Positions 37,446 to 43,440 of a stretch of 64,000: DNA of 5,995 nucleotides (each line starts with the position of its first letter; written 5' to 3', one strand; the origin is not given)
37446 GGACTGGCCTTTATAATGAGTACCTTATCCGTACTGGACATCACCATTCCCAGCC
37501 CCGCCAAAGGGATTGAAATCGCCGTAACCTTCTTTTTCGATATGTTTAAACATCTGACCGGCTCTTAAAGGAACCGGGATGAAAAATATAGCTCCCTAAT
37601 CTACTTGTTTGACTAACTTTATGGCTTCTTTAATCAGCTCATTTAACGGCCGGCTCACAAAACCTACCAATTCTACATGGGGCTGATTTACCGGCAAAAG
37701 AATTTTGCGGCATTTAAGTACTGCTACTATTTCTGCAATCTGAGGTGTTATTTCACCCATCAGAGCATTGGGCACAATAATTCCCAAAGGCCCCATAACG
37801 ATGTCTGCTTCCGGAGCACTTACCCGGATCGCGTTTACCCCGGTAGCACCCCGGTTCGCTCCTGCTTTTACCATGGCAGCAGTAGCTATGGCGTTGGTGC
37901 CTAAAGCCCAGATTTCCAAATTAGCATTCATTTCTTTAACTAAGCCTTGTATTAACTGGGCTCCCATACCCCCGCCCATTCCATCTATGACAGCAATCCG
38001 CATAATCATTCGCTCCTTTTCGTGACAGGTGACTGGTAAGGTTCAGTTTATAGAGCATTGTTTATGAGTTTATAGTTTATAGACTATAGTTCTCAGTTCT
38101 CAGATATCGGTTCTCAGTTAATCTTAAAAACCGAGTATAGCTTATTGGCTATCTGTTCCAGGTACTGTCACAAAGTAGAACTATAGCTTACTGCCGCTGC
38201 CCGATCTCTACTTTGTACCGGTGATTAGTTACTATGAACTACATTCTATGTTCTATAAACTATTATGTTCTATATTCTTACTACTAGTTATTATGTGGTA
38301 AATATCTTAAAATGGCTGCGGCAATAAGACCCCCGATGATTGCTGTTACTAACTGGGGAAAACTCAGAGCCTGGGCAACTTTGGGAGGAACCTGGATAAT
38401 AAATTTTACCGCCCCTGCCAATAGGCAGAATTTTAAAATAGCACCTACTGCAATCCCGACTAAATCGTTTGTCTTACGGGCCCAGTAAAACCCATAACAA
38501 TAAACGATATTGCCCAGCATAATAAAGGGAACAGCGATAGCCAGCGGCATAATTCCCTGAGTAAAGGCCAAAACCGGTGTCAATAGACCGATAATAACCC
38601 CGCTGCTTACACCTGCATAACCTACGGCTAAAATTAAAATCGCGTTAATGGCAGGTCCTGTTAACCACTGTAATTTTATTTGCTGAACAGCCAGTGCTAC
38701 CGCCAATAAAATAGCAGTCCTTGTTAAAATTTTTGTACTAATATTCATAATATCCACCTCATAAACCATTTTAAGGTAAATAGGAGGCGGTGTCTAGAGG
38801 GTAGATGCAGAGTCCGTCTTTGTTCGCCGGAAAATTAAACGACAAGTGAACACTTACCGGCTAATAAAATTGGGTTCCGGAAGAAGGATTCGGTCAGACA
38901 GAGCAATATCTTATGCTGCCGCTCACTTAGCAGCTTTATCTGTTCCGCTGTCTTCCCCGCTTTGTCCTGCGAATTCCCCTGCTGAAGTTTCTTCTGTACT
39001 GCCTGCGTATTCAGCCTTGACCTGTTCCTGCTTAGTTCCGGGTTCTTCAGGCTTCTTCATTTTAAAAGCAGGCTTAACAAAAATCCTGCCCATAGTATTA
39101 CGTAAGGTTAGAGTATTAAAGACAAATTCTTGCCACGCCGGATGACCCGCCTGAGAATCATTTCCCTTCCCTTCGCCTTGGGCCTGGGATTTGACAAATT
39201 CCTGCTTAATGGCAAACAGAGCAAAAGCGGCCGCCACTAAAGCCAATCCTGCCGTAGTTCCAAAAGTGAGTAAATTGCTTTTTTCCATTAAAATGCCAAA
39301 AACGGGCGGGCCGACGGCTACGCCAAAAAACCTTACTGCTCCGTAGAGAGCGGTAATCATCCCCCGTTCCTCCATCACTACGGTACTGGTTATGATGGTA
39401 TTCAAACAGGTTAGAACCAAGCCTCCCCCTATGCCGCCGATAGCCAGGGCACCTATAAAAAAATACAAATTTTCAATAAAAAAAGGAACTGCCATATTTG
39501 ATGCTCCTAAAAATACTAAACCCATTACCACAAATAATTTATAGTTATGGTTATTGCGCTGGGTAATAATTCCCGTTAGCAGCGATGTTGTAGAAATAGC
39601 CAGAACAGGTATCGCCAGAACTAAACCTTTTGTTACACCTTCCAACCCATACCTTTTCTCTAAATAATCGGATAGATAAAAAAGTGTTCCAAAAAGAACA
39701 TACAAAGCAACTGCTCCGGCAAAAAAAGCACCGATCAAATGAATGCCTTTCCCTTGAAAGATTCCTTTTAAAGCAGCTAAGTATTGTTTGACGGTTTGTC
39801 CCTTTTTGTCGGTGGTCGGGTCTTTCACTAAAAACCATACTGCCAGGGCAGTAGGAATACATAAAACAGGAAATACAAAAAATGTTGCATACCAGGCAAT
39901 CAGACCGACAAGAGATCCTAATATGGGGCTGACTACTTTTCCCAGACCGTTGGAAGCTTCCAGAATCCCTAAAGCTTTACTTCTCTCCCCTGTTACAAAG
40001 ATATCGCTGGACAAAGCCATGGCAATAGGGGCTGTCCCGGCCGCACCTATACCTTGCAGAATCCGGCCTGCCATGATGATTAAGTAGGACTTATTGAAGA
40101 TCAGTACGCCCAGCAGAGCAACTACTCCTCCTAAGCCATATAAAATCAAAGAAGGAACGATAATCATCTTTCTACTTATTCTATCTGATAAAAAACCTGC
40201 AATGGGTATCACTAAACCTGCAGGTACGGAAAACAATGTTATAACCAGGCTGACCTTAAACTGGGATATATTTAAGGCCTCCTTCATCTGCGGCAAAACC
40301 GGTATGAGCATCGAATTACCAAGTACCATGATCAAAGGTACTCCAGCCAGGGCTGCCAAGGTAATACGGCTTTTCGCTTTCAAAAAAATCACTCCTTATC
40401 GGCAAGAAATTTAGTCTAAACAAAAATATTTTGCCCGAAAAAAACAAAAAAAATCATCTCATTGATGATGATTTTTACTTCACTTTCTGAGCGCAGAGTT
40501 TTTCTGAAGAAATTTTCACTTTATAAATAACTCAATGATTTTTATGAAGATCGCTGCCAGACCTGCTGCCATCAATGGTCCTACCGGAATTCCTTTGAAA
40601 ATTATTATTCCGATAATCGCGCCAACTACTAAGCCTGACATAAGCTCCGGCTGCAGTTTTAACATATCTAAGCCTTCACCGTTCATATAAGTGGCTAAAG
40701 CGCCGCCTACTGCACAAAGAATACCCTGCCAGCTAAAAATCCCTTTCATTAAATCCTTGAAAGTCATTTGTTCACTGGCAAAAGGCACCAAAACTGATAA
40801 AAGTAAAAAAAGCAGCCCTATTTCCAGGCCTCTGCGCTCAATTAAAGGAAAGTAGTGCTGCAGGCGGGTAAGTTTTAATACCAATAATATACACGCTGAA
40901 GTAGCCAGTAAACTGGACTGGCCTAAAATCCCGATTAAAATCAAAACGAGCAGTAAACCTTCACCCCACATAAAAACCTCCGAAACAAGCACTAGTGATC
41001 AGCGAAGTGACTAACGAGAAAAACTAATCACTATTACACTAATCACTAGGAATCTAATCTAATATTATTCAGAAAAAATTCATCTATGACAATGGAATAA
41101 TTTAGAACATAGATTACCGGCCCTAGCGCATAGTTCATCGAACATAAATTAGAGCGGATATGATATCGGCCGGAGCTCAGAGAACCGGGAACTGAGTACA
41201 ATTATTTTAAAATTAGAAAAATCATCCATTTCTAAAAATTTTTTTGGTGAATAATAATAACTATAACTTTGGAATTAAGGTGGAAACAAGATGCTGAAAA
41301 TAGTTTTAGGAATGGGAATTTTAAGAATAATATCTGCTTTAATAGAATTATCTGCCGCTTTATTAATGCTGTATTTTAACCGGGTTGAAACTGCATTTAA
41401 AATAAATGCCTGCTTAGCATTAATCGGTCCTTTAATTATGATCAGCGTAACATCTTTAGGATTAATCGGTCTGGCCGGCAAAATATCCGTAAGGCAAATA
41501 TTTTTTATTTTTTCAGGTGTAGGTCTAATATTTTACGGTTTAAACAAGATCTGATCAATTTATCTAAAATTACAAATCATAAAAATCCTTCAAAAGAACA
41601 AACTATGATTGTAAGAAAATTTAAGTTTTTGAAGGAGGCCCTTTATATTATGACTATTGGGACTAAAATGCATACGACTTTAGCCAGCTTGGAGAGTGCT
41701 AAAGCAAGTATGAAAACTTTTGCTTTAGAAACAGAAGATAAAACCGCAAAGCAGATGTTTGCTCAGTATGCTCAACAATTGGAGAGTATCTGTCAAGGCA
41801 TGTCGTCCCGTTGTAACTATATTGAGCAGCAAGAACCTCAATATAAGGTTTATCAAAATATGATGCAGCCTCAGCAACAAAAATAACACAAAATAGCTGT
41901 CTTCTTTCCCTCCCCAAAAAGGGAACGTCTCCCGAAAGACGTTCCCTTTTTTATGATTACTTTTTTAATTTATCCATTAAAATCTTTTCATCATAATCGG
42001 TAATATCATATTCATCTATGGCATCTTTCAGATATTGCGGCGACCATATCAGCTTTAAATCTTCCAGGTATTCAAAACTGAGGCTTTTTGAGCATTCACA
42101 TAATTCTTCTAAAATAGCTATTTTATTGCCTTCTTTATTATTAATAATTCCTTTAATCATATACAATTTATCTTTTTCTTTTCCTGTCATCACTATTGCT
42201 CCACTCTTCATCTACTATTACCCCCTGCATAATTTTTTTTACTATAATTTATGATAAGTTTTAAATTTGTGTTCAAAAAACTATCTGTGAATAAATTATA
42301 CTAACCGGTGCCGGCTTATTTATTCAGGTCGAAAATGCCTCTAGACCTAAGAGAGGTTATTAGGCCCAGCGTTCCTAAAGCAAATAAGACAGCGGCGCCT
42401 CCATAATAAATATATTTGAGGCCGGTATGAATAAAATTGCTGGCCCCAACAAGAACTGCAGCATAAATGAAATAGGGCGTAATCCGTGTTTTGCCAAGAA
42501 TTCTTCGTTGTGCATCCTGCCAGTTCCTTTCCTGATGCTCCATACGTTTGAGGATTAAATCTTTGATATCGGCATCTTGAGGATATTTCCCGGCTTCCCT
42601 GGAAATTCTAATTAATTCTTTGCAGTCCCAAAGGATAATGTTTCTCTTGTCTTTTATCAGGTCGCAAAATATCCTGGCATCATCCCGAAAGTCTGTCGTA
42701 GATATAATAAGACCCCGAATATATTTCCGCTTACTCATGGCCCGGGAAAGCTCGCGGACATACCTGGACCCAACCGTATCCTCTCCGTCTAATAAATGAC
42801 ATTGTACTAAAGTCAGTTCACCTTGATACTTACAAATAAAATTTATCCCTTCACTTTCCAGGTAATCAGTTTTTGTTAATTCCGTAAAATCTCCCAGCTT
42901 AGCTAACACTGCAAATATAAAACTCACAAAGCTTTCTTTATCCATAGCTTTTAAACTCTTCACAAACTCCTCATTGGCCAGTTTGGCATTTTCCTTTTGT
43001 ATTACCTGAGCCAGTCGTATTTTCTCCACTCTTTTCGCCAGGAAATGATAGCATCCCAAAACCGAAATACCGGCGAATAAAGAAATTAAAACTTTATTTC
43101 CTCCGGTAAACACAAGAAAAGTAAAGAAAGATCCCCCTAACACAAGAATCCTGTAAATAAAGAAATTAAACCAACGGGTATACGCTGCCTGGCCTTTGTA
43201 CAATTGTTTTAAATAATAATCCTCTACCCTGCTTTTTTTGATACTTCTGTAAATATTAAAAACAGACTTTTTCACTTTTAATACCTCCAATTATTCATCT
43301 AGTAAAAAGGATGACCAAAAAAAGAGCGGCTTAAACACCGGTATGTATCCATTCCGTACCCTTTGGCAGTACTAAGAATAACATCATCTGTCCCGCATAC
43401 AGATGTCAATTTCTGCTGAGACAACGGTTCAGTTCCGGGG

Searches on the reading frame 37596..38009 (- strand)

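Call 17: search_protein_families(library=ncbifam, proteins=[window:37596-38009:-])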
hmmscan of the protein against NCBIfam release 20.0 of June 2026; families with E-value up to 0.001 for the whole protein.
window:37596-38009:- (137 aa): 0 families

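Call 77: search_protein_families(library=pfam, proteins=[window:37596-38009:-], max_evalue=0.001)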
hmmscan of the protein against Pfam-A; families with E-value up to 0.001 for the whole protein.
window:37596-38009:- (137 aa): 1 family
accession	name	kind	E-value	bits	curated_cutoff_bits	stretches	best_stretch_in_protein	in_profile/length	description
PF12953.12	DUF3842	-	2.9e-47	160.8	28.5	1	4-132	1-129/130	Domain of unknown function (DUF3842)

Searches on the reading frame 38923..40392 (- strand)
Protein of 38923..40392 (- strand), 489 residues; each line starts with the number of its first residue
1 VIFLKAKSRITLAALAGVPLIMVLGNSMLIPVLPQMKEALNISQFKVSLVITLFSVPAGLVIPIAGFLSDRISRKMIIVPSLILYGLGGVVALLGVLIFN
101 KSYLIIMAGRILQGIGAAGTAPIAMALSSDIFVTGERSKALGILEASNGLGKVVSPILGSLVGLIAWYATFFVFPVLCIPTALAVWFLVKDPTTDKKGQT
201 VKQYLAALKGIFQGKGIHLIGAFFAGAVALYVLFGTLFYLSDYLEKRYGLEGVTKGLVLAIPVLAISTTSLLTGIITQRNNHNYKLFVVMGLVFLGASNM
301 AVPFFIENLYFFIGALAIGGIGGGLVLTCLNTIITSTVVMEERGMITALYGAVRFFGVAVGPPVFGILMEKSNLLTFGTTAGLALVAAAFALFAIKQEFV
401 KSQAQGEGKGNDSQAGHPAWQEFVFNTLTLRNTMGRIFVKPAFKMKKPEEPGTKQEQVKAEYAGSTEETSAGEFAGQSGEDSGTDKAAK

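Call 77: search_protein_families(library=pfam, proteins=[window:38923-40392:-], max_evalue=0.001)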
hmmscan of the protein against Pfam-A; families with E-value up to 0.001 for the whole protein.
window:38923-40392:- (489 aa): 3 families
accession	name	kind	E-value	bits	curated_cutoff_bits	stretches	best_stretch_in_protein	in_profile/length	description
PF07690.21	MFS_1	-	6.9e-64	216.4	33.4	2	20-337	6-322/347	Major Facilitator Superfamily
PF00083.30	Sugar_tr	-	2e-05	24.1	22.3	1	29-190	273-438/452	Sugar (and other) transporter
PF05977.19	MFS_3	-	8.5e-05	21.6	27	1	40-403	40-401/524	Transmembrane secretion effector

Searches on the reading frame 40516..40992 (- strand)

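Call 17: search_protein_families(library=ncbifam, proteins=[window:40516-40992:-])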
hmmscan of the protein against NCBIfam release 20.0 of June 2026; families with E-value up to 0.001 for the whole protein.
window:40516-40992:- (158 aa): 0 families

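Call 77: search_protein_families(library=pfam, proteins=[window:40516-40992:-], max_evalue=0.001)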
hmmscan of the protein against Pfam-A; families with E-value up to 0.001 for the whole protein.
window:40516-40992:- (158 aa): 1 family
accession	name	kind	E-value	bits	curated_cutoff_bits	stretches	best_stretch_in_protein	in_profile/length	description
PF04284.18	DUF441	-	4.4e-45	153.5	26.5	1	13-150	2-139/139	Protein of unknown function (DUF441)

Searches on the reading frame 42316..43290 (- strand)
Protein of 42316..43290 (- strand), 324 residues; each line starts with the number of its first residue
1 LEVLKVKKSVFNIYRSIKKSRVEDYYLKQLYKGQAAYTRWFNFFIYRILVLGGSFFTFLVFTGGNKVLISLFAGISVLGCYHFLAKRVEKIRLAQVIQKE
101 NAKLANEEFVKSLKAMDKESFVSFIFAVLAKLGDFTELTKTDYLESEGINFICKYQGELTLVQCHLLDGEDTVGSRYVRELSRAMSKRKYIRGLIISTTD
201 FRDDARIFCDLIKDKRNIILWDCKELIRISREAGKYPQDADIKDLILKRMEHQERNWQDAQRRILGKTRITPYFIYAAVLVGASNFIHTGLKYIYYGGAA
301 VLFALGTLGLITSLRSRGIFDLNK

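Call 17: search_protein_families(library=ncbifam, proteins=[window:42316-43290:-])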
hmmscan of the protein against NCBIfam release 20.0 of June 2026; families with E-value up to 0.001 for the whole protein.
window:42316-43290:- (324 aa): 0 families

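Call 77: search_protein_families(library=pfam, proteins=[window:42316-43290:-], max_evalue=0.001)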
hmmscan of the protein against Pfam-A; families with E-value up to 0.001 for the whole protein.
window:42316-43290:- (324 aa): 2 families
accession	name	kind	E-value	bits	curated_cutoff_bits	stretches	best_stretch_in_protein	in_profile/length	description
PF04471.18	Mrr_cat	-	1.9e-14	54.2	21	1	113-229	1-114/115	Restriction endonuclease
PF13156.12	Mrr_cat_2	-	9.9e-05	22.7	22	0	147-203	30-89/127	Restriction endonuclease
